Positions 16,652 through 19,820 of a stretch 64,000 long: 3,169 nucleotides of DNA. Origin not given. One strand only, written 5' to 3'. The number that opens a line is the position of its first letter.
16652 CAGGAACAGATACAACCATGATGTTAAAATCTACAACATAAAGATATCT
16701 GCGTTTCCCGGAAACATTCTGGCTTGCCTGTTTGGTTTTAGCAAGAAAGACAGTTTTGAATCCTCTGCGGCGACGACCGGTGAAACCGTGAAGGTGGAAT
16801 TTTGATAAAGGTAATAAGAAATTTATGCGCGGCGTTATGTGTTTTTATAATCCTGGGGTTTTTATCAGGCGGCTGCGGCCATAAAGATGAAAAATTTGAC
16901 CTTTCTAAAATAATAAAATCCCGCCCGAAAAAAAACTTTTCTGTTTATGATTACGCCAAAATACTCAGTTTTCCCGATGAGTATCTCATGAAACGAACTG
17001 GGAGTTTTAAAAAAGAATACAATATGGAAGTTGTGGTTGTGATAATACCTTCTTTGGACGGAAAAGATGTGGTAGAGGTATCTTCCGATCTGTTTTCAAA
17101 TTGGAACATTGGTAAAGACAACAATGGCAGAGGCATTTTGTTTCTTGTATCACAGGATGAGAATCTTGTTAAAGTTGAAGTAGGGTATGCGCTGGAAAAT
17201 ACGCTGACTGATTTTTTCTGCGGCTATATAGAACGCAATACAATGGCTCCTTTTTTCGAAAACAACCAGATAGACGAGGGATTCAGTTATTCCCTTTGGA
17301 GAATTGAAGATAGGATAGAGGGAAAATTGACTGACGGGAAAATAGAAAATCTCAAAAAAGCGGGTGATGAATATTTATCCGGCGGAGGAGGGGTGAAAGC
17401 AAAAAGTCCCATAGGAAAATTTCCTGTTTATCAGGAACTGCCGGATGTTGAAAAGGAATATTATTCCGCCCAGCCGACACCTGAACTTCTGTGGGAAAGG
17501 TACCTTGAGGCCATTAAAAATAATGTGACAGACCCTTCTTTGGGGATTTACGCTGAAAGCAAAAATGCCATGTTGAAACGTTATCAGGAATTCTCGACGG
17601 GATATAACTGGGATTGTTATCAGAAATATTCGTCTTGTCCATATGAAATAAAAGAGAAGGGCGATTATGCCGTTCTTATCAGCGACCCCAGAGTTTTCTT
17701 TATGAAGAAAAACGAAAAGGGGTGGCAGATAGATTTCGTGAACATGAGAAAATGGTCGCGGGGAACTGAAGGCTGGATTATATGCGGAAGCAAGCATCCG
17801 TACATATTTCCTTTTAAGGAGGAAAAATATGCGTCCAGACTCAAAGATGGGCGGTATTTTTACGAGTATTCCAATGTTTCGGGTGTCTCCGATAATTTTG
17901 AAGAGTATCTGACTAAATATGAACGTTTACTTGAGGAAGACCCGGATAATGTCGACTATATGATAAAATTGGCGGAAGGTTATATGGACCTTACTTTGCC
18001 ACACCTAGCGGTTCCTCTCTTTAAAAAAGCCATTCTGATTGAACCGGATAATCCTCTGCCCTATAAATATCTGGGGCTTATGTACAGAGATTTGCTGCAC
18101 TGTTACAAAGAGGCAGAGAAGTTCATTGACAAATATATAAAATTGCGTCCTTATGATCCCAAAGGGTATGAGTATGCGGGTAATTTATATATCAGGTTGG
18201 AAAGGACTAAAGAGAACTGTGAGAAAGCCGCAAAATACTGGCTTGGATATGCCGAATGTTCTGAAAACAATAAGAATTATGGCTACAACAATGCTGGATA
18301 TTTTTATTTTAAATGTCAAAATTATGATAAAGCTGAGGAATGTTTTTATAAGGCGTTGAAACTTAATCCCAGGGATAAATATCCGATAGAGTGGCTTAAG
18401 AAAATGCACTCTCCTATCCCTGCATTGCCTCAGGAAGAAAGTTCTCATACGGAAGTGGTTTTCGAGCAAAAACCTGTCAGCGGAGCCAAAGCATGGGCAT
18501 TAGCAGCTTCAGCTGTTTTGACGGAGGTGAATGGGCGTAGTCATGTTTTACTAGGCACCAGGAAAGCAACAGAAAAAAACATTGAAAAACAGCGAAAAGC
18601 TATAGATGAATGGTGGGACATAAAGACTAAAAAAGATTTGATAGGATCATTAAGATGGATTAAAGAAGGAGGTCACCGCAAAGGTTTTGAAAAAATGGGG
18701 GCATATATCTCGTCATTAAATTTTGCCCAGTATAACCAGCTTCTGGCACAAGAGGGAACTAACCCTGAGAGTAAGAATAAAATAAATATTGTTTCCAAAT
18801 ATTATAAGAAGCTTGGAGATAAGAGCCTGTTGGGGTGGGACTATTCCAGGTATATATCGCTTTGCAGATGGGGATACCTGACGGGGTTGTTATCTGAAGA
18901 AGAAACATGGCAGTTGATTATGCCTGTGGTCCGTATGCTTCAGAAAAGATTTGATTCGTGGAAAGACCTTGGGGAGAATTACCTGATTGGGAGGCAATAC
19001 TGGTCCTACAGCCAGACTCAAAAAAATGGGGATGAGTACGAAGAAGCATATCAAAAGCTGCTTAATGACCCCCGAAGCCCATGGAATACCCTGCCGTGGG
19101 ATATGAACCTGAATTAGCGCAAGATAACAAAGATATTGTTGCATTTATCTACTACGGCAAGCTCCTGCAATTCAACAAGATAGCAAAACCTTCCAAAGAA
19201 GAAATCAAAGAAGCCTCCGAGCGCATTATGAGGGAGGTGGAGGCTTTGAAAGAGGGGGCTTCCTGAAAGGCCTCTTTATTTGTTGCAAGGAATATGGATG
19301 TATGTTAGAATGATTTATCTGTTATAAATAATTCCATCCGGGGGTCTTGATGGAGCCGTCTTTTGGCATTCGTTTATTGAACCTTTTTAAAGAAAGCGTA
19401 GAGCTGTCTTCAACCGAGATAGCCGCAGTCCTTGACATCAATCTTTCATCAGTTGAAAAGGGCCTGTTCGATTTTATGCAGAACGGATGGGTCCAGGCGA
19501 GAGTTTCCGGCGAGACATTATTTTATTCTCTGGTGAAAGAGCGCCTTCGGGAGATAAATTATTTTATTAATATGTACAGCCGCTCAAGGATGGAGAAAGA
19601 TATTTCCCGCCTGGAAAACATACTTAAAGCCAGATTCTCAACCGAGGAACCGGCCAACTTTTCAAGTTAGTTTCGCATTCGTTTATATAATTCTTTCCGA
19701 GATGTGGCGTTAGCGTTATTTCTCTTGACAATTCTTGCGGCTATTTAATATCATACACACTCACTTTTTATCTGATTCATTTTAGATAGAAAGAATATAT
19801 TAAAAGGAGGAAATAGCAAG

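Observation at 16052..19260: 108-bp perfect direct repeats flank the LemA/TPM-TPR-DUF1266 module inserted between plsC and rpsA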

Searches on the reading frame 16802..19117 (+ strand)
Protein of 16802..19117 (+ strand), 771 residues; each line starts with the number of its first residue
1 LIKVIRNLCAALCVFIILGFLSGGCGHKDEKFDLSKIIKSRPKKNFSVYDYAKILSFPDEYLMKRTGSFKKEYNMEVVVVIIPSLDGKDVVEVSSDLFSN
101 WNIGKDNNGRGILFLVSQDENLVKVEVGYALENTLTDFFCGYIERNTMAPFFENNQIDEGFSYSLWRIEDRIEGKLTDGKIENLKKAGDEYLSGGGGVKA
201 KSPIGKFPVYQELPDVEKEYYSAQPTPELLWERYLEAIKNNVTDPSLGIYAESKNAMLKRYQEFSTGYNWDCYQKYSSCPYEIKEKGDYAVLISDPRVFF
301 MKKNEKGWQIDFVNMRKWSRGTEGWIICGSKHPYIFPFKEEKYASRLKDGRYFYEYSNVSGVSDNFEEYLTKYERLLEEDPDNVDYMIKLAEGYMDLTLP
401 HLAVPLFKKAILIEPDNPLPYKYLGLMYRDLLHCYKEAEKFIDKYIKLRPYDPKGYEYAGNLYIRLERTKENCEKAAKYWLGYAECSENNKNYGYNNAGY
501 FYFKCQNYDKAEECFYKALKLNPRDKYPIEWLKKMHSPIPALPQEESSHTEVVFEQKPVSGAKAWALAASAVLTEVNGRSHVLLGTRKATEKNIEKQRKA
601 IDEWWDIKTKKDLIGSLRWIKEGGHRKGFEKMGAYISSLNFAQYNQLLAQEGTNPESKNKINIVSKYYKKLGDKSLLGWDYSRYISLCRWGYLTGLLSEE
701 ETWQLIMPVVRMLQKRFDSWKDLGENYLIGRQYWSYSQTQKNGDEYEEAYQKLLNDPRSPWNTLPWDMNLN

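Call 8: search_protein_families(library=pfam, proteins=[window:16802-19117:+], max_evalue=0.01)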
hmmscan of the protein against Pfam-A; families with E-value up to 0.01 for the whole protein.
window:16802-19117:+ (771 aa): 11 families
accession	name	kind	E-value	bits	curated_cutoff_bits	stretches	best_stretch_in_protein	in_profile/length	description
PF06889.16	DUF1266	-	2.3e-42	145.6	27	1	602-766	3-175/175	Protein of unknown function (DUF1266)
PF04536.20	TPM_phosphatase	-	1.2e-25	90.3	22.1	1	48-169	1-123/125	TPM domain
PF13428.12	TPR_14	-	1.7e-08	34.8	23.5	0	499-526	8-35/44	Tetratricopeptide repeat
PF07719.23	TPR_2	-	2.7e-08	33.7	27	1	494-525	3-34/34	Tetratricopeptide repeat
PF00515.34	TPR_1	-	1.4e-07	31.4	27.8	1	494-525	3-34/34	Tetratricopeptide repeat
PF13431.12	TPR_17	-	4.6e-07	30.1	24.4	0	406-439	1-33/34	Tetratricopeptide repeat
PF13181.12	TPR_8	-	8.2e-06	26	25.7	1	495-524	4-33/34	Tetratricopeptide repeat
PF13424.12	TPR_12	-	0.00098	19.7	30.1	0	495-521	6-32/77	Tetratricopeptide repeat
PF13414.12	TPR_11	-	0.0022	18.1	26.8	0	499-525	1-27/42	TPR repeat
PF14559.12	TPR_19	-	0.0027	18.4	25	0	372-416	13-57/68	Tetratricopeptide repeat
PF13374.12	TPR_10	-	0.0097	16.4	27.5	0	495-521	5-31/42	Tetratricopeptide repeat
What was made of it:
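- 16802..19117 (+): 771-aa predicted lipoprotein with TPM, TPR and DUF1266 domains; its start overlaps the lemA stop (TTGA). PF04536 1.2e-25, TPR families, PF06889 2.3e-42 (call 8).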

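Call 11: find_encoding_contigs(protein=window:16802-19117:+, flank=8000, max_places=10)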
Protein window:16802-19117:+ (771 aa): 1 contig read that carries it; 1 place shown.
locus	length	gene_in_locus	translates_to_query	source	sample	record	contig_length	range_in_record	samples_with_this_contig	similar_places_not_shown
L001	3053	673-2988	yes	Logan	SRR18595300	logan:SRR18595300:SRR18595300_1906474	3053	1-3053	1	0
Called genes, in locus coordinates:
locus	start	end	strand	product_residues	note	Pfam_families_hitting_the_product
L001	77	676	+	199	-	PF04011:LemA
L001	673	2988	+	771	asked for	PF04536:TPM_phosphatase, PF13428:TPR_14 (faint), PF07719:TPR_2 (faint), PF13431:TPR_17 (faint), PF00515:TPR_1, PF13181:TPR_8 (weak), PF06889:DUF1266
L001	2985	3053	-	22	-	?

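Call 20: find_homologous_proteins(query=window:16802-19117:+, max_evalue=1e-10)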
Query window:16802-19117:+ (771 aa): 11 proteins with E <= 1e-10 among 8000 candidates.
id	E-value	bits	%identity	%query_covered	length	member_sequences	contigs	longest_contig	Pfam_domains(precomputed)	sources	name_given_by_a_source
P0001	0.0e+0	1811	100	100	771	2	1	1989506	PF04536.21,PF13431.13,PF00515.35,PF06889.17,PF13428.13,PF13181.13,PF07719.24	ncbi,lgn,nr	ncbi:DUF1266 domain-containing protein [bacterium]|nr:DUF1266 domain-containing protein [bacterium]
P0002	2.5e-122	427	42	68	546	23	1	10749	PF25063.1,PF14853.13,PF13431.13,PF23914.2,PF13414.13,PF13428.13,PF14559.13,PF04536.21,PF00515.35,PF13424.13,PF21033.5,PF13432.13,PF13181.13,PF07719.24,PF13174.13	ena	-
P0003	3.2e-122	427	42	67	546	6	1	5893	PF25063.1,PF14853.13,PF13431.13,PF23914.2,PF13414.13,PF13428.13,PF14559.13,PF04536.21,PF00515.35,PF13424.13,PF21033.5,PF13432.13,PF13181.13,PF07719.24,PF13174.13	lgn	-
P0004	1.5e-119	418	41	69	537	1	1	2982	PF14559.13,PF04536.21,PF13431.13,PF13414.13,PF00515.35,PF21033.5,PF13428.13,PF07719.24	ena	-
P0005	6.9e-119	416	40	68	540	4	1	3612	PF14559.13,PF04536.21,PF13431.13,PF13414.13,PF00515.35,PF13424.13,PF21033.5,PF13428.13,PF13181.13,PF07719.24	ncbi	-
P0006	1.2e-114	402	40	67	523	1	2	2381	PF04536.21,PF13431.13,PF00515.35,PF13424.13,PF13428.13,PF07719.24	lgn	-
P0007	4.8e-114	400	39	68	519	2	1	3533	PF14559.13,PF04536.21,PF14853.13,PF13431.13,PF13414.13,PF00515.35,PF21033.5,PF13428.13,PF13181.13,PF07719.24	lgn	-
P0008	9.1e-114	399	40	67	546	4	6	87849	PF14559.13,PF04536.21,PF13431.13,PF13414.13,PF00515.35,PF13424.13,PF21033.5,PF13428.13,PF13181.13,PF07719.24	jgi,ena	-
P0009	7.4e-91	323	33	69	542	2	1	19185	PF04536.21,PF00515.35,PF13424.13,PF13428.13,PF13181.13,PF07719.24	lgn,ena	-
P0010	3.6e-63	232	28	88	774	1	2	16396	PF04536.21,PF06889.17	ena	-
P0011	1.1e-50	190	28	68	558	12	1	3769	PF04536.21,PF13431.13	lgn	-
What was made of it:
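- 16802..19117 (+): Only the identical protein, then homologues at 42% identity or less, among 5.8 billion proteins (call 20).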

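Call 21: find_encoding_contigs(protein=P0008, flank=6000, max_places=4)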
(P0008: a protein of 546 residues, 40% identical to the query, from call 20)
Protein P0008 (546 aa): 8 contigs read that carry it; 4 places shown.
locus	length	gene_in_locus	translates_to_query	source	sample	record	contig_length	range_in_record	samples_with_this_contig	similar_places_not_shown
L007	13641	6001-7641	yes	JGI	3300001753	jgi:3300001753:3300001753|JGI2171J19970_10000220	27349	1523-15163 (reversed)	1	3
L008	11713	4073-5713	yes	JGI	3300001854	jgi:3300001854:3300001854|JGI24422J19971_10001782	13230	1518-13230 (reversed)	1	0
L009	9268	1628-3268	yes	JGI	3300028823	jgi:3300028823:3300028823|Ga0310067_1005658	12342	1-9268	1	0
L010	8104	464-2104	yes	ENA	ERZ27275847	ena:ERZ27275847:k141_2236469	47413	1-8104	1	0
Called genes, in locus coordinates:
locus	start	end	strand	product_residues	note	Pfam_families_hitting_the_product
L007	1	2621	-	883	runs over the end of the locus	PF06452:CBM9_1, PF19313:DUF5916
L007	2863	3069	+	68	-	-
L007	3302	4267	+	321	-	-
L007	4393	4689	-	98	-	-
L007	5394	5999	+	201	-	PF04011:LemA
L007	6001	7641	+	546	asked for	PF13431:TPR_17 (faint), PF04536:TPM_phosphatase, PF13414:TPR_11 (faint), PF13428:TPR_14 (faint), PF14559:TPR_19 (faint), PF21033:RMD1-3 (faint), PF00515:TPR_1 (faint), PF07719:TPR_2 (faint), +2 more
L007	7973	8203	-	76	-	PF11146:DUF2905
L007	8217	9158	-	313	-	PF25199:nSTAND_NTPase5 (weak), PF03308:MeaB, PF00009:GTP_EFTU (faint), PF02492:cobW (weak)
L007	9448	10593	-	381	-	PF02771:Acyl-CoA_dh_N, PF02770:Acyl-CoA_dh_M, PF00441:Acyl-CoA_dh_1, PF08028:Acyl-CoA_dh_2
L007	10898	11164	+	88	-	PF04945:YHS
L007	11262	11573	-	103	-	PF00708:Acylphosphatase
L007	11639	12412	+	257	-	PF08543:Phos_pyr_kin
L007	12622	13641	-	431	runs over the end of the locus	PF00999:Na_H_Exchanger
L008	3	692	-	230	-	?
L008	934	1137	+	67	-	-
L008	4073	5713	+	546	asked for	PF13431:TPR_17 (faint), PF04536:TPM_phosphatase, PF13414:TPR_11 (faint), PF13428:TPR_14 (faint), PF14559:TPR_19 (faint), PF21033:RMD1-3 (faint), PF00515:TPR_1 (faint), PF07719:TPR_2 (faint), +2 more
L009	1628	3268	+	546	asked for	PF13431:TPR_17 (faint), PF04536:TPM_phosphatase, PF13414:TPR_11 (faint), PF13428:TPR_14 (faint), PF14559:TPR_19 (faint), PF21033:RMD1-3 (faint), PF00515:TPR_1 (faint), PF07719:TPR_2 (faint), +2 more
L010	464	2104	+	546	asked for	PF13431:TPR_17 (faint), PF04536:TPM_phosphatase, PF13414:TPR_11 (faint), PF13428:TPR_14 (faint), PF14559:TPR_19 (faint), PF21033:RMD1-3 (faint), PF00515:TPR_1 (faint), PF07719:TPR_2 (faint), +2 more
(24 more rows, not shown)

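Call 22: find_encoding_contigs(protein=P0002, flank=6000, max_places=3)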
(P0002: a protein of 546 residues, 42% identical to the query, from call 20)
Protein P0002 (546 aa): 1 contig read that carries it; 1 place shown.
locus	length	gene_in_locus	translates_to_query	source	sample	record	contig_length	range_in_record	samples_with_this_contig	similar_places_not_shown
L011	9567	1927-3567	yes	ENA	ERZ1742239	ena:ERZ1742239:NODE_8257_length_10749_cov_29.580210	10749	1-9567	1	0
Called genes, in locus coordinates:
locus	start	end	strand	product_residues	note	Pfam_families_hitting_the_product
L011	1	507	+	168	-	?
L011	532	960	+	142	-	-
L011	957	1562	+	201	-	PF04011:LemA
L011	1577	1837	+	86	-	-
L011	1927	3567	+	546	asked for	PF13431:TPR_17 (faint), PF23914:TPR_CcmH_CycH (faint), PF04536:TPM_phosphatase, PF13414:TPR_11 (faint), PF21033:RMD1-3 (faint), PF00515:TPR_1, PF07719:TPR_2 (weak), PF13181:TPR_8 (weak), +7 more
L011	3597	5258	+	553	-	PF04536:TPM_phosphatase, PF13431:TPR_17 (faint), PF23914:TPR_CcmH_CycH (faint), PF13428:TPR_14 (faint), PF00515:TPR_1 (weak), PF07719:TPR_2, PF13181:TPR_8 (weak), PF13414:TPR_11, +1 more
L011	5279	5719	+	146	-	-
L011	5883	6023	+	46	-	-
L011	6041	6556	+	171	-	PF18933:PsbP_2 (weak)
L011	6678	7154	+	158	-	-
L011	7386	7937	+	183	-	-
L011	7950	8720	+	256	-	-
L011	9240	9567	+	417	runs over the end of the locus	-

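Call 23: find_encoding_contigs(protein=P0010, flank=6000, max_places=3)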
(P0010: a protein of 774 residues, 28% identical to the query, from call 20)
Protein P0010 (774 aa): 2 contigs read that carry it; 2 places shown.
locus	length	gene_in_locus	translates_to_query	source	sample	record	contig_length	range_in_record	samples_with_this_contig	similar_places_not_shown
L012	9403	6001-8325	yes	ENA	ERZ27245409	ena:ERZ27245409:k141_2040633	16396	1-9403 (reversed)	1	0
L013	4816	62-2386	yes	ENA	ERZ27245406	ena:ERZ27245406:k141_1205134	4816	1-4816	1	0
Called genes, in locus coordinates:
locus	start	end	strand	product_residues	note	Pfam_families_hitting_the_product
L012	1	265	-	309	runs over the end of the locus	PF00551:Formyl_trans_N, PF02911:Formyl_trans_C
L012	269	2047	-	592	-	PF17764:PriA_3primeBD, PF18074:PriA_C (weak)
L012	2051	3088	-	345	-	PF06925:MGDG_synth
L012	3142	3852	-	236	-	-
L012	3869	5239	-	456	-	-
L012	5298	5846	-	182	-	PF00702:Hydrolase, PF08645:PNK3P, PF13344:Hydrolase_6 (faint), PF13419:HAD_2, PF13242:Hydrolase_like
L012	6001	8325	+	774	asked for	PF04536:TPM_phosphatase, PF06889:DUF1266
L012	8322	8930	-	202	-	PF04011:LemA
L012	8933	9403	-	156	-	?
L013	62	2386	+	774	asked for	PF04536:TPM_phosphatase, PF06889:DUF1266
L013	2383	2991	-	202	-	PF04011:LemA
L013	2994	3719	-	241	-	PF01479:S4 (weak), PF00849:PseudoU_synth_2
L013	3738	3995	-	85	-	PF05016:ParE_toxin, PF15781:ParE-like_toxin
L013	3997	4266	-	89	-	PF02604:PhdYeFM_antitox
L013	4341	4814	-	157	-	?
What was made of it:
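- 16802..19117 (+): Distant homologues also sit next to lemA (calls 21-23)
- On LemA / TPM module: Call 8; the same pairing occurs in L007-L013 (calls 21-23)
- Closest known: lemA-TPM gene pairs. Same: lemA is immediately followed by a TPM-domain protein gene, as in unrelated genomes (calls 21-23).
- Closest known: lemA-TPM gene pairs. Different: Only one other hit (28% identity) has the TPM + DUF1266 combination (calls 20, 23).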

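Call 45: search_protein_families(library=padloc, proteins=[window:16802-19117:+], max_evalue=0.01)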
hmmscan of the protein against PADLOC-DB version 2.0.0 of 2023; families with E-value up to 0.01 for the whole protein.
window:16802-19117:+ (771 aa): 0 families

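Call 46: search_protein_families(library=ncbifam, proteins=[window:16802-19117:+], max_evalue=0.001)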
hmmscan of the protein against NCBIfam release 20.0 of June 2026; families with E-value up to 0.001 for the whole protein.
window:16802-19117:+ (771 aa): 7 families
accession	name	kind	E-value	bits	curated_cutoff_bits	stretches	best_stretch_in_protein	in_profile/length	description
NF008480.0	PRK11380.1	equivalog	7.4e-11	42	386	1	594-742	165-309/353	hypothetical protein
NF040959.1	MamA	equivalog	9e-07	28.5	200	0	365-429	120-184/204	magnetosome protein MamA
TIGR02917.1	PEP_TPR_lipo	equivalog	1.1e-06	26.9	312.2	0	356-461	539-643/899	XrtA/PEP-CTERM system TPR-repeat protein PrsT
TIGR02521.1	type_IV_pilW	equivalog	2.7e-06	27.1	154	1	384-536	31-179/234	type IV pilus biogenesis/stability protein PilW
NF047379.1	photo_II_Psb32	equivalog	8.2e-06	25.7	160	1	40-175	16-154/207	photosystem II repair protein Psb32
TIGR02552.1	LcrH_SycD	equivalog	8.2e-06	25.6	104.8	0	375-453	43-120/136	SycD/LcrH family type III secretion system chaperone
NF047507.1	TPR_BatC_Lepto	exception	0.00055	19.5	175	1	427-549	39-156/214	TPR repeat-containing protein BatC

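Call 67: find_related_loci(query=window:16802-19117:+, collection=viral_contigs, flank=5000)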
Query window:16802-19117:+ (771 aa) in viral_contigs; peptide patterns used: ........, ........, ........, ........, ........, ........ (x = any residue, [..] = any of these).
4 stretches matched a pattern, but none encodes a relative of the query by tblastn (E <= 1e-3).

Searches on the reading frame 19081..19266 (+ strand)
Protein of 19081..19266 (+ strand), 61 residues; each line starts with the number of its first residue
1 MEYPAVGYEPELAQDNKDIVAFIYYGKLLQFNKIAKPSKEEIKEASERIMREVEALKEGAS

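Call 8: search_protein_families(library=pfam, proteins=[window:19081-19266:+], max_evalue=0.01)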
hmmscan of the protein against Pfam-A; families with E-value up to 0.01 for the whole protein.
window:19081-19266:+ (61 aa): 0 families

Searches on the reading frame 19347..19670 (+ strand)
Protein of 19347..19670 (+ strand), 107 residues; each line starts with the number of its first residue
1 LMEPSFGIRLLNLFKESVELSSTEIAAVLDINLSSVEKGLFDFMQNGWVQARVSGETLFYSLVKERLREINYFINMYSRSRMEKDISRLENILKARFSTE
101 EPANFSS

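Call 8: search_protein_families(library=pfam, proteins=[window:19347-19670:+], max_evalue=0.01)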
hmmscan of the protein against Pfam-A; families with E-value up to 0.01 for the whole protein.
window:19347-19670:+ (107 aa): 1 family
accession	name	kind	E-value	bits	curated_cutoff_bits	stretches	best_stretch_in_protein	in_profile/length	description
PF09339.16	HTH_IclR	-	0.00052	20.2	22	1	7-50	5-49/52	IclR helix-turn-helix domain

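Call 45: search_protein_families(library=padloc, proteins=[window:19347-19670:+], max_evalue=0.01)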
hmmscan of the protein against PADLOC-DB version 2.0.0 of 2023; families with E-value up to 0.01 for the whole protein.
window:19347-19670:+ (107 aa): 1 family
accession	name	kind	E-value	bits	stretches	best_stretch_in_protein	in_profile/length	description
PDLC01438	Csa3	-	0.0011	17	1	10-84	153-223/305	"CAS-I,CAS-II,CAS-III,CAS-IV,CAS-V,CAS-VI; associated_signaling"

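Call 46: search_protein_families(library=ncbifam, proteins=[window:19347-19670:+], max_evalue=0.001)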
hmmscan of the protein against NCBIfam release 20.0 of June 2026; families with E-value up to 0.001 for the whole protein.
window:19347-19670:+ (107 aa): 1 family
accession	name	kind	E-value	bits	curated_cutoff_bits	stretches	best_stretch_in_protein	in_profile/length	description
NF033788.1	HTH_metalloreg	subfamily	5.8e-05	22.8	55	1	9-70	15-76/77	metalloregulator ArsR/SmtB family transcription factor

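Call 63: find_encoding_contigs(protein=window:19350-19670:+, flank=6000, max_places=10)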
Protein window:19350-19670:+ (106 aa): 1 contig read that carries it; 1 place shown.
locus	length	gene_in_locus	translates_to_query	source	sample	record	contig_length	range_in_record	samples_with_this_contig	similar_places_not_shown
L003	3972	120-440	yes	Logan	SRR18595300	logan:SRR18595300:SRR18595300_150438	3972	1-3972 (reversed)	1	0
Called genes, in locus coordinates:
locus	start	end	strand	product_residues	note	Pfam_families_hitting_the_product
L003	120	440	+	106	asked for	-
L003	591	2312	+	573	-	PF17092:PCB_OB (faint), PF21710:Spt6_S1 (faint), PF00575:S1, PF00575:S1, PF00575:S1, PF23459:S1_RRP5 (weak), PF00575:S1, PF23459:S1_RRP5, +2 more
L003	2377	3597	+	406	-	PF00579:tRNA-synt_1b, PF22421:SYY_C-terminal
